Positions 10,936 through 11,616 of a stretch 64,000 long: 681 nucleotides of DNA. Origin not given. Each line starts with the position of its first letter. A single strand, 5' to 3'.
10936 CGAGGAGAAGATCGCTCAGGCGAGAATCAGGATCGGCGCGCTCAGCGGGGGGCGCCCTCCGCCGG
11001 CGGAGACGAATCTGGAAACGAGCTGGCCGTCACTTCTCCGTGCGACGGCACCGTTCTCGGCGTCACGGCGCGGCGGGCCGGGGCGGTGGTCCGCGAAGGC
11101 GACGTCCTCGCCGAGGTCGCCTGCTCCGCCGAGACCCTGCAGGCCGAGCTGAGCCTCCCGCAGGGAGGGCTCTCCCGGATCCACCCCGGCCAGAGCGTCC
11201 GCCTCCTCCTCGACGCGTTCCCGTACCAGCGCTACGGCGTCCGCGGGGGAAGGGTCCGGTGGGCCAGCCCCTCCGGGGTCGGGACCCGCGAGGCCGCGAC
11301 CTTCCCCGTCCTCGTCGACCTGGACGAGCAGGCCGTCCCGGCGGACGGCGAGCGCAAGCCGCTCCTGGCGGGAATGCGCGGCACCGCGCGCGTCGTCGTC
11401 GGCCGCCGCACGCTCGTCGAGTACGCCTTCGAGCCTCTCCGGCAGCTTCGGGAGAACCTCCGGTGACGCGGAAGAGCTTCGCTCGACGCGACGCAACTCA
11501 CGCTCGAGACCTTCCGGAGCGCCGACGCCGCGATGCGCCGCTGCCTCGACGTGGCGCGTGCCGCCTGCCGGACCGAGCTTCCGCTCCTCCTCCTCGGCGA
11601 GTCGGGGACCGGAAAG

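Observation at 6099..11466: Export module with cyclic-nucleotide-binding C39 ABC transporter, HlyD and a PpiC-type protein, genes overlapping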

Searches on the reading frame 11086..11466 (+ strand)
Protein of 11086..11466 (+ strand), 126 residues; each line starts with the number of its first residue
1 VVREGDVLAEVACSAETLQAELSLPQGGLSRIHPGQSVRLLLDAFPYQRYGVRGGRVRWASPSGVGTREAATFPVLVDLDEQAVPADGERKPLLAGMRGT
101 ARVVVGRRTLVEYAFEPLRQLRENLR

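Call 4: search_protein_families(library=pfam, proteins=[window:11086-11466:+], max_evalue=0.01)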
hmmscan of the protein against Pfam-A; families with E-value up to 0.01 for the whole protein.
window:11086-11466:+ (126 aa): 0 families

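Call 5: search_protein_families(library=ncbifam, proteins=[window:11086-11466:+], max_evalue=0.01)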
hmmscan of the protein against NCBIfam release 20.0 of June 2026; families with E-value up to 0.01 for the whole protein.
window:11086-11466:+ (126 aa): 1 family
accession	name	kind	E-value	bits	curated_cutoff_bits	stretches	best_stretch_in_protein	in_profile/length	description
TIGR01843.1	type_I_hlyD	subfamily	2e-20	73.1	208.65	1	2-120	293-413/422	HlyD family type I secretion periplasmic adaptor subunit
